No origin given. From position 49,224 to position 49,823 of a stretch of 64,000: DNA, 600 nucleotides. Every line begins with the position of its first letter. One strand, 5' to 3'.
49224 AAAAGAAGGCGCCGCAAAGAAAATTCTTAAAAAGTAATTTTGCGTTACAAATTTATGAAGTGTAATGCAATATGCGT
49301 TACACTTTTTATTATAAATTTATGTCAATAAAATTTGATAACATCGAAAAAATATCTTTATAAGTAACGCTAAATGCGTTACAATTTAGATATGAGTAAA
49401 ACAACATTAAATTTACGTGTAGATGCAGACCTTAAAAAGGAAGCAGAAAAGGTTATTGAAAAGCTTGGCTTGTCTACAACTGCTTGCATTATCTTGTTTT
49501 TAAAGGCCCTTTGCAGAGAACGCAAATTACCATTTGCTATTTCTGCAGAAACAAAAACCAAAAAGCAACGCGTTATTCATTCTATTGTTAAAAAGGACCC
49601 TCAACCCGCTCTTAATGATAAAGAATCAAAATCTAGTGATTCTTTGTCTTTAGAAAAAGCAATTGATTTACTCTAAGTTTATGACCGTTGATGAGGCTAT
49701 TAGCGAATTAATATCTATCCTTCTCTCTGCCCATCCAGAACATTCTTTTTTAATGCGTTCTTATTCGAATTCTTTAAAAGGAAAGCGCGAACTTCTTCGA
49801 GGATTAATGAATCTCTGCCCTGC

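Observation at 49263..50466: RelB/DinJ-like RHH gene tightly coupled to a Zn-type macro-domain (ADP-ribose hydrolase) gene, with stacked palindromic operators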

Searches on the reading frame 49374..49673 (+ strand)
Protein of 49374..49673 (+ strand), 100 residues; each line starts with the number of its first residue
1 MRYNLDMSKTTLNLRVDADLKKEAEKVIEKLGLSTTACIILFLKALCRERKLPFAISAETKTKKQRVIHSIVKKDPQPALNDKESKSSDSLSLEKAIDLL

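Call 5: search_protein_families(library=pfam, proteins=[window:49374-49673:+], max_evalue=1)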
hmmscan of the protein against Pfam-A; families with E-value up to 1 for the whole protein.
window:49374-49673:+ (100 aa): 1 family
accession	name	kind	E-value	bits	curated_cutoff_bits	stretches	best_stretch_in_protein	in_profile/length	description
PF04221.18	RelB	-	3.4e-11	43.4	22.4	1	11-87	3-74/82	RelB antitoxin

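Call 6: search_protein_families(library=ncbifam, proteins=[window:49374-49673:+], max_evalue=1)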
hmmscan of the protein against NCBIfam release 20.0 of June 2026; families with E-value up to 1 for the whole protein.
window:49374-49673:+ (100 aa): 3 families
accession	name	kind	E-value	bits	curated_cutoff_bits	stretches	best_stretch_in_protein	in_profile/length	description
TIGR02384.1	RelB_DinJ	subfamily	4.1e-17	62.2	45.65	1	7-73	1-67/85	type II toxin-antitoxin system RelB/DinJ family antitoxin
NF050811.1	RelB_ParD_antitoxin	subfamily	5.7e-09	36.1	60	1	14-71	1-56/83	type II toxin-antitoxin system RelB/ParD family antitoxin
NF008412.0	PRK11235.1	equivalog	6.9e-08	32.6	96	1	10-59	2-51/80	type II toxin-antitoxin system RelB/DinJ family antitoxin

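Call 7: search_protein_families(library=padloc, proteins=[window:49374-49673:+], max_evalue=1)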
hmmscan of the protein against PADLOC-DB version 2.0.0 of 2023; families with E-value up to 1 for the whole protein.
window:49374-49673:+ (100 aa): 0 families

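Call 9: search_solved_structures(query=window:49374-49673:+, max_evalue=1, show_alignments=2)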
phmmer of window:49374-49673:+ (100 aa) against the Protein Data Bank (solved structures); distinct sequences matched with E-value up to 1: 5.
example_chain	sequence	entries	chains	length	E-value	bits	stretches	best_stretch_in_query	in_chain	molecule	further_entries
4ml0_A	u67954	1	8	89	0.00025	24.7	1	12-70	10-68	Predicted antitoxin of YafQ-DinJ toxin-antitoxin system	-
4q2u_A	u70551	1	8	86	0.00027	24.6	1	12-71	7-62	Antitoxin DinJ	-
4fxe_A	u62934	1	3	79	0.0012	22.5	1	11-58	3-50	Antitoxin RelB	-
2k29_A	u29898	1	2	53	0.0013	22.4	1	11-55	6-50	Antitoxin RelB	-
9lew_A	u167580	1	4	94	0.0015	22.2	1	10-58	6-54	DNA-damage-inducible protein J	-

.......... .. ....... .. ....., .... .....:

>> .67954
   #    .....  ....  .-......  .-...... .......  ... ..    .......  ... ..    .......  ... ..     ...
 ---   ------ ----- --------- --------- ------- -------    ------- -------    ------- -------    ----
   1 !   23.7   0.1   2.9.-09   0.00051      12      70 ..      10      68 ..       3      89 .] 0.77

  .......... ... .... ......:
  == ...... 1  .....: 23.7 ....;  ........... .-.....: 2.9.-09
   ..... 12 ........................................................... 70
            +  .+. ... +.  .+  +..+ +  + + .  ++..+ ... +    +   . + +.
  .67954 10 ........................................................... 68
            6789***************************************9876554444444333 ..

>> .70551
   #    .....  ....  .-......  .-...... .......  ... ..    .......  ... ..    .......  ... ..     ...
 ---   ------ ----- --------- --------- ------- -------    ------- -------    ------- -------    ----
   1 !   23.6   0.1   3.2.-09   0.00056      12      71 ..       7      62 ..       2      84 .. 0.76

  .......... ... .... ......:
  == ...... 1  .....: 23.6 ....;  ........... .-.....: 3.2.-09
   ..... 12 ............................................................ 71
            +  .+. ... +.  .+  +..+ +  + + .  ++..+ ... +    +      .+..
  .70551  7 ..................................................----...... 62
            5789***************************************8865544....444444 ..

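Call 41: find_homologous_proteins(query=window:49392-49673:+, max_evalue=0.001)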
Query window:49392-49673:+ (94 aa): 6 proteins with E <= 0.001 among 8 candidates.
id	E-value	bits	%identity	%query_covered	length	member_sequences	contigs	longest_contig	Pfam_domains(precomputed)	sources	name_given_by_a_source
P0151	7.1e-48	178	97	100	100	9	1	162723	PF04221.19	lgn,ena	-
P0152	1.5e-42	161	88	100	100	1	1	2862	PF04221.19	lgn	-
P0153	4.6e-22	96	61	100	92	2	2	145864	PF04221.19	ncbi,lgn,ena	-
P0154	2.2e-7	49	42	76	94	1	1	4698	PF04221.19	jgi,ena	-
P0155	4.7e-7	48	38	76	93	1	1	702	PF04221.19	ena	-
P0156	6.4e-7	47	48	65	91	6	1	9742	PF04221.19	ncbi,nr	ncbi:MAG: type II toxin-antitoxin system RelB/DinJ family antitoxin [Schwartzia sp.]|nr:type II toxi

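Call 42: find_encoding_contigs(protein=P0154, flank=4000, max_places=3)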
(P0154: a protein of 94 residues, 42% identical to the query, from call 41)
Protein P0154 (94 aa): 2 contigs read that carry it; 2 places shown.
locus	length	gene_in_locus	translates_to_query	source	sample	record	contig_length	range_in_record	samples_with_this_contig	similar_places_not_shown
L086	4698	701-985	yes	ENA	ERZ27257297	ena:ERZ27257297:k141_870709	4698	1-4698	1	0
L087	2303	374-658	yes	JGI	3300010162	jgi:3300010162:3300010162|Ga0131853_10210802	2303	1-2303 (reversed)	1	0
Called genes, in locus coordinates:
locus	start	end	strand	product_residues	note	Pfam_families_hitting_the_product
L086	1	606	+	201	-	?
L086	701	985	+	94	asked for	PF04221:RelB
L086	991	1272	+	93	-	PF15738:YafQ_toxin, PF05016:ParE_toxin (weak)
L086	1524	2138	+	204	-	PF03419:Peptidase_U4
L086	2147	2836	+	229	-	PF04542:Sigma70_r2, PF04545:Sigma70_r4, PF01381:HTH_3 (weak)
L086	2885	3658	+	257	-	PF04542:Sigma70_r2, PF04539:Sigma70_r3, PF01381:HTH_3 (faint), PF08281:Sigma70_r4_2 (faint), PF04545:Sigma70_r4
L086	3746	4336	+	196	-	-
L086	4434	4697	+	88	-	?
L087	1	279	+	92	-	?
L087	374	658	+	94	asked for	PF04221:RelB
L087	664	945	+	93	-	PF15738:YafQ_toxin, PF05016:ParE_toxin (weak)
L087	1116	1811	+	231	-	PF03419:Peptidase_U4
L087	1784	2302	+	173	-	?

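Call 43: find_encoding_contigs(protein=P0156, flank=4000, max_places=3)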
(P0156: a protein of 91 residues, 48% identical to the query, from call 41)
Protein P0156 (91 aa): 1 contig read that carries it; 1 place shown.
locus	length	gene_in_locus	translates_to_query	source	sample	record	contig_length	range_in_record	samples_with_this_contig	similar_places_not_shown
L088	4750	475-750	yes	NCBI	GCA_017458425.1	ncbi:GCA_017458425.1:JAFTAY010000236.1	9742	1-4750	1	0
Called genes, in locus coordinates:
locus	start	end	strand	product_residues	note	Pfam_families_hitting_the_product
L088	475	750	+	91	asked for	PF04221:RelB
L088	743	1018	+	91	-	PF15738:YafQ_toxin, PF05016:ParE_toxin (weak)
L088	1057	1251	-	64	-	PF12844:HTH_19, PF13560:HTH_31, PF01381:HTH_3, PF13443:HTH_26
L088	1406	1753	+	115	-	PF01381:HTH_3, PF12844:HTH_19, PF13560:HTH_31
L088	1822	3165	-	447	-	PF00069:Pkinase, PF07714:PK_Tyr_Ser-Thr, PF06293:Kdo (faint), PF14531:Kinase-like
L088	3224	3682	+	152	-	PF01381:HTH_3 (weak)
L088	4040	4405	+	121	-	PF15919:HicB_lk_antitox, PF05534:HicB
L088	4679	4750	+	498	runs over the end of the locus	PF00370:FGGY_N, PF02782:FGGY_C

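Call 66: find_homologous_proteins(query=A4, max_evalue=0.001)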
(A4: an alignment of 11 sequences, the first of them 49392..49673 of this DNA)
Query A4 (11 sequences) (94 aa, profile of the alignment): 341 proteins with E <= 0.001 among 2226 candidates; the best 120 are listed.
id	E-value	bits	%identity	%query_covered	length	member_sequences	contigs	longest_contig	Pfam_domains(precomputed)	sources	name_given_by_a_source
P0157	1.4e-39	152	45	98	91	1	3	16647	PF04221.19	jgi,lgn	-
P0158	2.6e-39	151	43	98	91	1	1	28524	PF04221.19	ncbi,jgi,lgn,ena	ncbi:MAG: type II toxin-antitoxin system RelB/DinJ family antitoxin [Bacilli bacterium]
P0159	4.8e-39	150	43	98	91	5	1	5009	PF04221.19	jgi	jgi:DNA-damage-inducible protein J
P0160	7.6e-39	150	45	98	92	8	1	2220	PF04221.19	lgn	-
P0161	8.2e-39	150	45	98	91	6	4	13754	PF04221.19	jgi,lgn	jgi:DNA-damage-inducible protein J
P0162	1.0e-38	149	46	98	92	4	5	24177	PF04221.19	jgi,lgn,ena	jgi:DNA-damage-inducible protein J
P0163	1.7e-38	149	45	98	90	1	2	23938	PF04221.19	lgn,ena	-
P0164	5.4e-38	147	47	98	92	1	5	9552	PF04221.19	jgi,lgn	jgi:DNA-damage-inducible protein J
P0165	1.2e-37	146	49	98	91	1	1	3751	PF04221.19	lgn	-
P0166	1.3e-37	146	47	98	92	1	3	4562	PF04221.19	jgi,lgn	jgi:DNA-damage-inducible protein J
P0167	1.5e-37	146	54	61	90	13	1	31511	PF04221.19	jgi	jgi:DNA-damage-inducible protein J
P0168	1.1e-36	143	54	61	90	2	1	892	PF04221.19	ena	-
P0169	1.5e-36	142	54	61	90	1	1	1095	PF04221.19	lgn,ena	-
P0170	2.9e-36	141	43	93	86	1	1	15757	PF04221.19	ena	-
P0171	3.3e-36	141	45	98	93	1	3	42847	PF04221.19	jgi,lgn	jgi:DNA-damage-inducible protein J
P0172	5.7e-36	141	43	98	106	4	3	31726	PF04221.19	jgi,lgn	jgi:DNA-damage-inducible protein J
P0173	9.2e-36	140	44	93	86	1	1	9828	PF04221.19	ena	-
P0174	6.3e-35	137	43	93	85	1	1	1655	PF04221.19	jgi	-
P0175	3.7e-34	135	44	93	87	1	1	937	PF04221.19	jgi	jgi:addiction module RelB/DinJ family antitoxin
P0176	4.5e-34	134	54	61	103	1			PF04221.19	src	-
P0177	8.7e-34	134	44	93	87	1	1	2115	PF04221.19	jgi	jgi:addiction module RelB/DinJ family antitoxin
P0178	2.7e-33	132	53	64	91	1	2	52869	PF04221.19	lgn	-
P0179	2.9e-33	132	40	93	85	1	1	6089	PF04221.19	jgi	-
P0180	5.2e-33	131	46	100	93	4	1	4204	PF04221.19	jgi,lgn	-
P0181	5.5e-33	131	64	53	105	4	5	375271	PF04221.19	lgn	-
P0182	7.1e-33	131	54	61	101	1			PF04221.19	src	-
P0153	1.3e-32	130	61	100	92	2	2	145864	PF04221.19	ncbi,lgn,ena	-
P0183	1.4e-32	130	41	93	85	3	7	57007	PF04221.19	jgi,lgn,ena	-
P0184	4.9e-32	128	49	63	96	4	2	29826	PF04221.19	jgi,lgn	jgi:DNA-damage-inducible protein J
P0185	8.4e-32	127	47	100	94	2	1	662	PF04221.19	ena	-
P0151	1.0e-31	127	97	100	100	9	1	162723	PF04221.19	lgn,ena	-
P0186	1.5e-31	126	41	100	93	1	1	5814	PF04221.19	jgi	jgi:DNA-damage-inducible protein J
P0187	2.9e-31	125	61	61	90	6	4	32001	PF04221.19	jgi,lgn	jgi:DNA-damage-inducible protein J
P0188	2.9e-31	125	60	61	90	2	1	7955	PF04221.19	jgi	jgi:DNA-damage-inducible protein J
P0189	5.1e-31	125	37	95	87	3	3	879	PF04221.19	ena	-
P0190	6.0e-31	124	58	61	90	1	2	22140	PF04221.19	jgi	jgi:DNA-damage-inducible protein J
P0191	8.5e-31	124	43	95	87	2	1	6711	PF04221.19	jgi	-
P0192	8.6e-31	124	38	98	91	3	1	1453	PF04221.19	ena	-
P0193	1.3e-30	123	49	98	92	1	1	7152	PF04221.19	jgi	jgi:DNA-damage-inducible protein J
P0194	2.9e-30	122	47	88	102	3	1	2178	PF04221.19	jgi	jgi:DNA-damage-inducible protein J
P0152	3.4e-30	122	88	100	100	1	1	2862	PF04221.19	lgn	-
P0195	3.9e-30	122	54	61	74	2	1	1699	PF04221.19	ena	-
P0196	1.1e-29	120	45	100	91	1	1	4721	PF04221.19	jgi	jgi:DNA-damage-inducible protein J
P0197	1.7e-29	120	50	68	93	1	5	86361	PF04221.19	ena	-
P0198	5.6e-29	118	60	51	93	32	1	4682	PF04221.19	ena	-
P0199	6.1e-29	118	60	51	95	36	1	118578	PF04221.19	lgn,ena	-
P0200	7.4e-29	118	42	95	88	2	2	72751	PF04221.19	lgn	-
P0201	7.9e-29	118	50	68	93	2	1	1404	PF04221.19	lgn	-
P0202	9.0e-29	117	56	55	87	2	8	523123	PF04221.19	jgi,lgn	jgi:DNA-damage-inducible protein J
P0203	9.2e-29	117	58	51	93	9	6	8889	PF04221.19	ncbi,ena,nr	ncbi:MAG: type II toxin-antitoxin system RelB/DinJ family antitoxin [Bacilli bacterium]|nr:type II t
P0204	2.5e-28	116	58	51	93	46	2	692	PF04221.19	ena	-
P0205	2.9e-28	116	58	51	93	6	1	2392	PF04221.19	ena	-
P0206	5.0e-28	115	54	77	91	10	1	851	PF04221.19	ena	-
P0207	7.3e-28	115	58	55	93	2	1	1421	PF04221.19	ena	-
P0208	1.3e-27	114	60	51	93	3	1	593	PF04221.19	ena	-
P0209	1.5e-27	114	57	63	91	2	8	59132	PF04221.19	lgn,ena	-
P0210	1.5e-27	114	60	51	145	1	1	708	PF04221.19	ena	-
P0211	1.6e-27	113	60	51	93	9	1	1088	PF04221.19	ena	-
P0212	2.7e-27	113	62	53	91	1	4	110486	PF04221.19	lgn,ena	-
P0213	5.3e-27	112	51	71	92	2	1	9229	PF04221.19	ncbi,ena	-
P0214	5.5e-27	112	62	53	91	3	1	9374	PF04221.19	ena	-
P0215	8.0e-27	111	45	100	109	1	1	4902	PF04221.19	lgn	-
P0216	1.5e-26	110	61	61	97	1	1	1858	PF04221.19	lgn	-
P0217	1.7e-26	110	62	53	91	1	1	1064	PF04221.19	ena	-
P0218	1.9e-26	110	49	88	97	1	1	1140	PF04221.19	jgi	-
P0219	4.0e-26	109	62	53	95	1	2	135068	PF04221.19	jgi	-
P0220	4.2e-26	109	44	95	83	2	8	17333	PF04221.19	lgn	-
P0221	4.9e-26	109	56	51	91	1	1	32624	PF04221.19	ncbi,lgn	-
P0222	6.3e-26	108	45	100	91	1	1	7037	PF04221.19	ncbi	-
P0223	9.5e-26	108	45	98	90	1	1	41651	PF04221.19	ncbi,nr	ncbi:MAG: type II toxin-antitoxin system RelB/DinJ family antitoxin [Bacilli bacterium]|nr:type II t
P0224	1.0e-25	108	60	51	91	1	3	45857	PF04221.19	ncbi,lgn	-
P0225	4.0e-25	106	59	65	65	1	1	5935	PF04221.19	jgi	jgi:DNA-damage-inducible protein J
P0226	4.9e-25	105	42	95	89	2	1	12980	PF04221.19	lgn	-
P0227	6.2e-25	105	54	63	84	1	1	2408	PF04221.19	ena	-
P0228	8.0e-25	105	59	63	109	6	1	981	PF04221.19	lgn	-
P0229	3.8e-24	103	54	63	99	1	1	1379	PF04221.19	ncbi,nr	ncbi:MAG: type II toxin-antitoxin system RelB/DinJ family antitoxin [Enterococcus sp.]|nr:type II to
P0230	4.4e-24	102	41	96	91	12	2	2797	PF04221.19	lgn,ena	-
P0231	9.7e-24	101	38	100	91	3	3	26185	PF04221.19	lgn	-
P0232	1.0e-23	101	52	51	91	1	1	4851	PF04221.19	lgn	-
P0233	1.1e-23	101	40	96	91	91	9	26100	PF04221.19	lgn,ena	-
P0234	1.3e-23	101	56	51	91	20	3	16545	PF04221.19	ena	-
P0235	1.5e-23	101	52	51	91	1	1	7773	PF04221.19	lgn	-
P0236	2.2e-23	100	60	51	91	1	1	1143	PF04221.19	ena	-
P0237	2.3e-23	100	48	99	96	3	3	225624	PF04221.19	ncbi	-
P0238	3.0e-23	100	51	65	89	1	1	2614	PF04221.19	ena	-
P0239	4.4e-23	99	49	67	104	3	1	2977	PF04221.19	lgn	-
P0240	4.5e-22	96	55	56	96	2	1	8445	PF04221.19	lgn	-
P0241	4.6e-22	96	59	49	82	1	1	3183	PF04221.19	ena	-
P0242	5.0e-22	96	56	55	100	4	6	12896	PF04221.19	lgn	-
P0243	7.5e-22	95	49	50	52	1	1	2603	PF04221.19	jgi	jgi:DNA-damage-inducible protein J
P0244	1.8e-21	94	56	51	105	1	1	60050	PF04221.19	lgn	-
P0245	2.3e-21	94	50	57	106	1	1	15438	PF04221.19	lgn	-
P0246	1.8e-20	91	56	51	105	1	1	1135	PF04221.19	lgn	-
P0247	8.6e-20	89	50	64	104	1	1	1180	PF04221.19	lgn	-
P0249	1.5e-19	88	52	60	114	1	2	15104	PF04221.19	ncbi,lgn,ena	-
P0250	1.9e-18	84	46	100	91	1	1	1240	PF04221.19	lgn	-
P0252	8.4e-15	73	46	65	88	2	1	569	PF04221.19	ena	-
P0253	1.2e-14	72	57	47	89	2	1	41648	PF04221.19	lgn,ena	-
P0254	2.5e-14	71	42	38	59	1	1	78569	PF04221.19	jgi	jgi:addiction module RelB/DinJ family antitoxin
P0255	2.6e-14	71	43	100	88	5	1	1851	PF04221.19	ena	-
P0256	4.4e-14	70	45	54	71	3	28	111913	PF04221.19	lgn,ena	-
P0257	6.3e-14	70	53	48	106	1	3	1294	PF04221.19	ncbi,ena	-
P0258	7.0e-14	70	42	65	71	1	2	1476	PF04221.19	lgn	-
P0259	7.6e-14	70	49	51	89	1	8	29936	PF04221.19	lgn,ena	-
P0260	1.2e-13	69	53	50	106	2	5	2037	PF04221.19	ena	-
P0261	1.2e-13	69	51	51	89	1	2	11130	PF04221.19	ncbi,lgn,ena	-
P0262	1.5e-13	69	52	49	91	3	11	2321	PF04221.19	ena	-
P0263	1.5e-13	69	53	52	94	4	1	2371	PF04221.19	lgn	-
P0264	2.1e-13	68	57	47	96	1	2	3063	PF04221.19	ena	-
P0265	2.2e-13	68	50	57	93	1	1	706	PF04221.19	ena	-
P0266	3.0e-13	68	49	51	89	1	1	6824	PF04221.19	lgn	-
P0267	3.2e-13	68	51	51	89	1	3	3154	PF04221.19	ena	-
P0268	3.5e-13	67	52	47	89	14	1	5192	PF04221.19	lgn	-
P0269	3.5e-13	67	51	51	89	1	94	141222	PF04221.19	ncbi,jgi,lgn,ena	jgi:DNA-damage-inducible protein J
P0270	3.6e-13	67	51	51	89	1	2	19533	PF04221.19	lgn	-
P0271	3.9e-13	67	39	62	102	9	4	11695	PF04221.19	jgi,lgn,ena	jgi:addiction module RelB/DinJ family antitoxin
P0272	4.5e-13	67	51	48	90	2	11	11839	PF04221.19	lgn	-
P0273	5.2e-13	67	51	51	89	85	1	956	PF04221.19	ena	-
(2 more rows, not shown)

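Call 69: find_encoding_contigs(protein=P0199, flank=5000, max_places=2)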
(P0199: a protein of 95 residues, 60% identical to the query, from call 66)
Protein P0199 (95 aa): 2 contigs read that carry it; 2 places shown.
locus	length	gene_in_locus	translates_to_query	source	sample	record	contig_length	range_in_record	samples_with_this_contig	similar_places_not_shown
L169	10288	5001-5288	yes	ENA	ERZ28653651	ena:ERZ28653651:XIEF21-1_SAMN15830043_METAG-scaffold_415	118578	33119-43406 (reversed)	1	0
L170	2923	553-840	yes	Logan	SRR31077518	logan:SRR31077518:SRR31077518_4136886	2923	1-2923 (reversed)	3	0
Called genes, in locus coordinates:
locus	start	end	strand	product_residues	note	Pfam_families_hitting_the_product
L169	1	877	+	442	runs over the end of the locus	PF10396:TrmE_N, PF00009:GTP_EFTU (faint), PF12631:MnmE_helical, PF00350:Dynamin_N (faint), PF01926:MMR_HSR1, PF02421:FeoB_N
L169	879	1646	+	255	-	PF01026:TatD_DNase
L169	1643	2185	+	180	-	PF01751:Toprim (weak), PF13331:DUF4093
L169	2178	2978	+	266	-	PF00398:RrnaAD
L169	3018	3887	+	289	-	PF00288:GHMP_kinases_N, PF08544:GHMP_kinases_C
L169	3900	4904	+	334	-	PF00483:NTP_transferase, PF12804:NTP_transf_3, PF25087:GMPPB_C (weak), PF00132:Hexapep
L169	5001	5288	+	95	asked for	PF04221:RelB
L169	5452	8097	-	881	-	PF01326:PPDK_N, PF00391:PEP-utilizers, PF02896:PEP-utilizers_C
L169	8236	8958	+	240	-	PF03009:GDPD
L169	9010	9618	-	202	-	PF13580:SIS_2, PF01380:SIS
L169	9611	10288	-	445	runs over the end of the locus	PF00483:NTP_transferase, PF12804:NTP_transf_3, PF13419:HAD_2 (faint), PF08645:PNK3P (weak), PF13242:Hydrolase_like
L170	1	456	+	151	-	?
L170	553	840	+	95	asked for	PF04221:RelB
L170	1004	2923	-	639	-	?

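Call 70: find_encoding_contigs(protein=P0212, flank=5000, max_places=2)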
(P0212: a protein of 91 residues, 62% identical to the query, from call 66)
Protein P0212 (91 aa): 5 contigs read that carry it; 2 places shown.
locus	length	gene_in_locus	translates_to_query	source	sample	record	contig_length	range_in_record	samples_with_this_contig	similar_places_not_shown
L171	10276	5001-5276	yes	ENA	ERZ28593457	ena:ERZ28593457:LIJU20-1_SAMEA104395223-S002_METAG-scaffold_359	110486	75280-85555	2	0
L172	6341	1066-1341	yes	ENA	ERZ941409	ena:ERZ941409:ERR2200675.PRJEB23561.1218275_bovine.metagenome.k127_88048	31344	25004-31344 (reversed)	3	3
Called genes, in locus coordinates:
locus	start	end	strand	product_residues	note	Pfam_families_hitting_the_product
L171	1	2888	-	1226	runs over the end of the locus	-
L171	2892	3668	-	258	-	-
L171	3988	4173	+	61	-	-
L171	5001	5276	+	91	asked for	PF04221:RelB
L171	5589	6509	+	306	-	PF00849:PseudoU_synth_2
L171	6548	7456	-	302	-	PF14378:PAP2_3 (weak), PF01569:PAP2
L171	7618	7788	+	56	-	-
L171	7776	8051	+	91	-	PF13635:DUF4143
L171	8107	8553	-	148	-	PF13749:HATPase_c_4 (weak)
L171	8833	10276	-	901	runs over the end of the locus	PF01326:PPDK_N, PF00391:PEP-utilizers, PF02896:PEP-utilizers_C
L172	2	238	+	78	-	?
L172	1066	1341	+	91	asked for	PF04221:RelB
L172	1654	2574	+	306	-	PF00849:PseudoU_synth_2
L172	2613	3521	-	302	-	PF14378:PAP2_3 (weak), PF01569:PAP2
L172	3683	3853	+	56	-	-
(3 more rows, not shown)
